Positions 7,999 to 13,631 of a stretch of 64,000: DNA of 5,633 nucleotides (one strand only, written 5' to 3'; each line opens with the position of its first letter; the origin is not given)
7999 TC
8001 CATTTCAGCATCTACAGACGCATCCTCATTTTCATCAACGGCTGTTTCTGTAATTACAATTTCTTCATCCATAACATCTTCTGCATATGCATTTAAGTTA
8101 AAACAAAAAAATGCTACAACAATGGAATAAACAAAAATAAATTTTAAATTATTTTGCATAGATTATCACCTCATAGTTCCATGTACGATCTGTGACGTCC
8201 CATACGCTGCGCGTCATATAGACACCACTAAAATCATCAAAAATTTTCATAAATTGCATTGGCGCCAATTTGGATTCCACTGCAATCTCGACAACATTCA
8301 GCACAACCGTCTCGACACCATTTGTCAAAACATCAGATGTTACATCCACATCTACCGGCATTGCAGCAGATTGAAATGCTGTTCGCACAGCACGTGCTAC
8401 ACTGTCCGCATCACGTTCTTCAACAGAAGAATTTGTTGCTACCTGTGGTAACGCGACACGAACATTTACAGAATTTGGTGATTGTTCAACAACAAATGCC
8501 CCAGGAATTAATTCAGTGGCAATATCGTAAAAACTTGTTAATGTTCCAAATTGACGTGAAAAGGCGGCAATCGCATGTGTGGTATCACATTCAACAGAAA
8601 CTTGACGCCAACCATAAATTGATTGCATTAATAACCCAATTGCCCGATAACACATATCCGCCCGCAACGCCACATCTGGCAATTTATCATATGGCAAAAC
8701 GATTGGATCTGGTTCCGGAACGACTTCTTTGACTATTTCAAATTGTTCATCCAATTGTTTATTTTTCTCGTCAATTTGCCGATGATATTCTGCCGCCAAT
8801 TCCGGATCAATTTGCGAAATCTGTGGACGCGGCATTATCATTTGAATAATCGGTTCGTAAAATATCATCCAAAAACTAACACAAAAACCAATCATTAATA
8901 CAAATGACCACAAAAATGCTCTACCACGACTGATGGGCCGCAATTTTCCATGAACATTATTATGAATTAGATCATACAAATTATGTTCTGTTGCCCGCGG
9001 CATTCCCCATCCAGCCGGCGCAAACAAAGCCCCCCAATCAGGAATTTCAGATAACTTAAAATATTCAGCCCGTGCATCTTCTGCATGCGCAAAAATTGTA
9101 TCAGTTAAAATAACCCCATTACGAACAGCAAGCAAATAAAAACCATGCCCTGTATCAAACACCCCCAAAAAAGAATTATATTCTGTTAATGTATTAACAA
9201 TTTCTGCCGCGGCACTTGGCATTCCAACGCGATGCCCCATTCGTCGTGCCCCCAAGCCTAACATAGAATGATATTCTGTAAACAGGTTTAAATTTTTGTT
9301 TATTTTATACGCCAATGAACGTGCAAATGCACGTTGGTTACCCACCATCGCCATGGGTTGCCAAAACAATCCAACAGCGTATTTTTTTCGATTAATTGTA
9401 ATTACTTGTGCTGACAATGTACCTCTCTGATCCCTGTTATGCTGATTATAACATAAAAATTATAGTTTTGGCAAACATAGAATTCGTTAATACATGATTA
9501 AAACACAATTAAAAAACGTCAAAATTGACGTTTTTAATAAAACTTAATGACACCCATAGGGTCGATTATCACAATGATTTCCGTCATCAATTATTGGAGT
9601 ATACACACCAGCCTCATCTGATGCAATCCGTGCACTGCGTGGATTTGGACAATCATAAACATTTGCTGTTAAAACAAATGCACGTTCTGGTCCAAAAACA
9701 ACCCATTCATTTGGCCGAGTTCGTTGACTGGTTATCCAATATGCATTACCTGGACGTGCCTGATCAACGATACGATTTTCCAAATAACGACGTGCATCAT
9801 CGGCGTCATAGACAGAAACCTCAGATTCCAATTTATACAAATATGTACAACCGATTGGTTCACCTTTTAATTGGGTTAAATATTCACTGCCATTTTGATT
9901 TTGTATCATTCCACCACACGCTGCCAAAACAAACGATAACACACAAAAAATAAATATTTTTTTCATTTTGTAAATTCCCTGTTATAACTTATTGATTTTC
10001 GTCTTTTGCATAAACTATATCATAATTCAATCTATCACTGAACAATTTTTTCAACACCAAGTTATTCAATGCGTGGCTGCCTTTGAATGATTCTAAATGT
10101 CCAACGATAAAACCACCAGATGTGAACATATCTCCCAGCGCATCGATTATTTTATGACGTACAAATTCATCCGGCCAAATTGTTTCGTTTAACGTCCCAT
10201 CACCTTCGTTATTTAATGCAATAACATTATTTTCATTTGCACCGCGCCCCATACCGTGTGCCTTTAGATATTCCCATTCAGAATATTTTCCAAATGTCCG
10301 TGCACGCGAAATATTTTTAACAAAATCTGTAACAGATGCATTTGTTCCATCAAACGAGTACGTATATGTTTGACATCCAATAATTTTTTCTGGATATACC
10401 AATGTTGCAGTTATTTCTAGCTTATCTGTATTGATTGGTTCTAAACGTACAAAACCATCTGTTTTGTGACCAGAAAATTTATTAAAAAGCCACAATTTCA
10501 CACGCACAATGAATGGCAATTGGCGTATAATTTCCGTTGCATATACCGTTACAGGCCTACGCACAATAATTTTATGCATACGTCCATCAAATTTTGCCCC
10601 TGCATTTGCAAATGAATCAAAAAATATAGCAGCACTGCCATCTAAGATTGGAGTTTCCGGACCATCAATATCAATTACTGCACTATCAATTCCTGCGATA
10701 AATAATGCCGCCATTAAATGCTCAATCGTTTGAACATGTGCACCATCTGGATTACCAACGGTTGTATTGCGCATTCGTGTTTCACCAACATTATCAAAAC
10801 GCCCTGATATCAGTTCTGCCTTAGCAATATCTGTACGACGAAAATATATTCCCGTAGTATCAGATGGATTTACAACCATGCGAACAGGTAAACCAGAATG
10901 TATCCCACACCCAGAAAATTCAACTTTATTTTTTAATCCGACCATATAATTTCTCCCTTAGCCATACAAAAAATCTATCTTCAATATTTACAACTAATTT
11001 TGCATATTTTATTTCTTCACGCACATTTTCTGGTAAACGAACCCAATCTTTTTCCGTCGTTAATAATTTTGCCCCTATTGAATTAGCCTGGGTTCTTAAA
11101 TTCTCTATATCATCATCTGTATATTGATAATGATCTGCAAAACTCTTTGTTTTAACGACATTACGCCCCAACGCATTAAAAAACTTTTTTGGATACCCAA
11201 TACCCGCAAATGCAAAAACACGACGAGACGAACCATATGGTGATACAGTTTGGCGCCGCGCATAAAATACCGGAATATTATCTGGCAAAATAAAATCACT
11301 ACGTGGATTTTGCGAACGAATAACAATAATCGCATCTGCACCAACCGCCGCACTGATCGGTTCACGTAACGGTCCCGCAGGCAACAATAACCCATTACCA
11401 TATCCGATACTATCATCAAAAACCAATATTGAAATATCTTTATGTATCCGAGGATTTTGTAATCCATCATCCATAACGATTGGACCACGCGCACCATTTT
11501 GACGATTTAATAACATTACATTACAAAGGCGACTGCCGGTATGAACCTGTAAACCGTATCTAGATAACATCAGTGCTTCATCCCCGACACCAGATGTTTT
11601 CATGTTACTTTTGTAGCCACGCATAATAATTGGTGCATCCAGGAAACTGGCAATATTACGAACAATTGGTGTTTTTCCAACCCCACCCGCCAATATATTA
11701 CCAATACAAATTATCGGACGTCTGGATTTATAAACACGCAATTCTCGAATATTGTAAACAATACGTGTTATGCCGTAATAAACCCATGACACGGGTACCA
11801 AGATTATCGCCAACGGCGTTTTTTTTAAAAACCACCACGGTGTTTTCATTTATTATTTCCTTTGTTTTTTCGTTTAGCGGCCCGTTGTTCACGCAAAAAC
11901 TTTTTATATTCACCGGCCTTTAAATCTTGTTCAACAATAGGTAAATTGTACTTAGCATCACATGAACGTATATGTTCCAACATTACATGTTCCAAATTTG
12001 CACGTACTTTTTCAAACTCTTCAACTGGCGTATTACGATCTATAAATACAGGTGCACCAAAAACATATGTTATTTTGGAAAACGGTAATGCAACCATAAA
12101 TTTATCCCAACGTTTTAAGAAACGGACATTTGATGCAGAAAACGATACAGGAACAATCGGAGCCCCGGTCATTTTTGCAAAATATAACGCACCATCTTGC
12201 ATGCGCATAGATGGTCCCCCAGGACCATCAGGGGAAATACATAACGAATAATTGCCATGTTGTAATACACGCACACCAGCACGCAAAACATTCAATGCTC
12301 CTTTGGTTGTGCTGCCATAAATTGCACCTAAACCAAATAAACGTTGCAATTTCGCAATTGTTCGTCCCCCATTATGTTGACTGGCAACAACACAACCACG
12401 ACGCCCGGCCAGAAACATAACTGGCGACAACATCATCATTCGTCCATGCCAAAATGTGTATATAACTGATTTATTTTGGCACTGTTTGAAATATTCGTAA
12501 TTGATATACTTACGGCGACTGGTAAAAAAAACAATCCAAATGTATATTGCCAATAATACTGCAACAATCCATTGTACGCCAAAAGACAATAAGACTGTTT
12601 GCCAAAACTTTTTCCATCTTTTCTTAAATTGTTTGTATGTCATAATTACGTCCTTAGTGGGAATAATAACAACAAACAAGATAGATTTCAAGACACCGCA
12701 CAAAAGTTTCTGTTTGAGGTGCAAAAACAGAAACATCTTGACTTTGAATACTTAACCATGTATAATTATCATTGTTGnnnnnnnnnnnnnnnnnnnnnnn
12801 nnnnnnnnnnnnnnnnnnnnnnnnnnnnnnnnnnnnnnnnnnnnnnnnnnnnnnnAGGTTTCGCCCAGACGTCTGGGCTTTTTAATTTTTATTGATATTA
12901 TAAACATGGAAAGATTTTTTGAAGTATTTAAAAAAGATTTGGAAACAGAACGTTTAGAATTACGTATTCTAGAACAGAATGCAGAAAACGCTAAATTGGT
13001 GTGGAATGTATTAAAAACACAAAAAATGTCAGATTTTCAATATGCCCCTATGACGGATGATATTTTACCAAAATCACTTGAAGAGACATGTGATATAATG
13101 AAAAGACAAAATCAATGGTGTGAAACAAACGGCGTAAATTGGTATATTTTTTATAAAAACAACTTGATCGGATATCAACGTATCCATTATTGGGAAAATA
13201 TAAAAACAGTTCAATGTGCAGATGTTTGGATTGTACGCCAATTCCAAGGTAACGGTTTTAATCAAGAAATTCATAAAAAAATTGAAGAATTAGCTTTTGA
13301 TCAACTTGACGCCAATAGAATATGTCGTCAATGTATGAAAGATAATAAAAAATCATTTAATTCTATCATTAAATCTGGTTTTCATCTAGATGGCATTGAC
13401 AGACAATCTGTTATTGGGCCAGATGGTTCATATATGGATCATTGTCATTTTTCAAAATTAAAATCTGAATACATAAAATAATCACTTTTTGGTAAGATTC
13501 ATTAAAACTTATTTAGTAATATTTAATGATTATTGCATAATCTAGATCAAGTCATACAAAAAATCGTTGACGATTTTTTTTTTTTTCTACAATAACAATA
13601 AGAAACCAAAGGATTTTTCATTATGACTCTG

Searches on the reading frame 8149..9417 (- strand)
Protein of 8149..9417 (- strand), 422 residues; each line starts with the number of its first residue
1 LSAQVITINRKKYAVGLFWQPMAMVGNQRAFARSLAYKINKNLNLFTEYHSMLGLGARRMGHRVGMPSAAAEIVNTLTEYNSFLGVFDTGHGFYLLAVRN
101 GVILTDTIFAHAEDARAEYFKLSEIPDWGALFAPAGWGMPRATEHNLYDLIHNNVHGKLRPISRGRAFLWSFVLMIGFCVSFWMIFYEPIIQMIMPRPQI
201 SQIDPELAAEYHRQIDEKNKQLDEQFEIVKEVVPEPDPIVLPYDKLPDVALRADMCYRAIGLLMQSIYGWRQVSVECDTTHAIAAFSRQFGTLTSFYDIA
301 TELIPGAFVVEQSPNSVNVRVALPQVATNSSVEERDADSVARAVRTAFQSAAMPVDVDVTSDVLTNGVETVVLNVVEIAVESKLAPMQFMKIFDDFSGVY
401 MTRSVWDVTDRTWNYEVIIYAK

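Call 21: search_protein_families(library=pfam, proteins=[window:8149-9417:-], max_evalue=0.01)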
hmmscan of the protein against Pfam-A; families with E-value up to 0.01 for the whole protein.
window:8149-9417:- (422 aa): 1 family
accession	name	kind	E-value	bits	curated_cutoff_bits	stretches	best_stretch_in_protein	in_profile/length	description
PF06864.17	PAP_PilO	-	4.1e-09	36.2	26.7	1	15-158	3-159/419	Pilin accessory protein (PilO)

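Call 81: search_protein_families(library=ncbifam, proteins=[window:8149-9417:-], max_evalue=0.001)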
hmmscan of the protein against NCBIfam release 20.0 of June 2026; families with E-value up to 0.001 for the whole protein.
window:8149-9417:- (422 aa): 0 families

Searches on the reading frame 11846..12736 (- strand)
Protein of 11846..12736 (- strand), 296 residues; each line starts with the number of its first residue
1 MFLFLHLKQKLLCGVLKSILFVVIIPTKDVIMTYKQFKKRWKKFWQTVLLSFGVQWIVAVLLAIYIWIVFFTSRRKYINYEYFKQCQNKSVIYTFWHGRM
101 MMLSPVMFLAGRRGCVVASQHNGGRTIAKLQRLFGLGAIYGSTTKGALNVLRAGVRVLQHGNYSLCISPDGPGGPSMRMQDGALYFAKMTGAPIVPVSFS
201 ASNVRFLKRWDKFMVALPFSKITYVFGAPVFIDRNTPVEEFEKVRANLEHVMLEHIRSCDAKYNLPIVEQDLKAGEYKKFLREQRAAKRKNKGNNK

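Call 74: search_protein_families(library=pfam, proteins=[window:11846-12736:-], max_evalue=0.01)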
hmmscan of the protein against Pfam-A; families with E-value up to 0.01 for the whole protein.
window:11846-12736:- (296 aa): 1 family
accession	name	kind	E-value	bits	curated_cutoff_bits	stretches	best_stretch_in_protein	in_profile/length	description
PF04028.18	DUF374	-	3.7e-15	55.7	26.8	1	110-175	4-68/69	Domain of unknown function (DUF374)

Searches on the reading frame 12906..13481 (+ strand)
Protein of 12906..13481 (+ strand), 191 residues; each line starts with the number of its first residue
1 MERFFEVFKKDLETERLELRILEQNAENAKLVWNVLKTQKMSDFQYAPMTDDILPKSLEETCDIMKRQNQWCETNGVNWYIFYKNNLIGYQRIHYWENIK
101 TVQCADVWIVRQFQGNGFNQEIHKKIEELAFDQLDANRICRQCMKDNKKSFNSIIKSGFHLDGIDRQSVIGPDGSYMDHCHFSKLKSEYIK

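Call 74: search_protein_families(library=pfam, proteins=[window:12906-13481:+], max_evalue=0.01)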
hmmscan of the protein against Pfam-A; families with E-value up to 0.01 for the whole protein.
window:12906-13481:+ (191 aa): 3 families
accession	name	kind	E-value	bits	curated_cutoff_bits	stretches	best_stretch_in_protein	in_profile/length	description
PF13302.13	Acetyltransf_3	-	5.8e-13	50.2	25.4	1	16-160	1-138/138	Acetyltransferase (GNAT) domain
PF00583.31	Acetyltransf_1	-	2.8e-06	28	20.7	1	65-150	23-107/116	Acetyltransferase (GNAT) family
PF13420.13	Acetyltransf_4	-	0.0017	18.8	24.3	1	78-168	51-143/155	Acetyltransferase (GNAT) domain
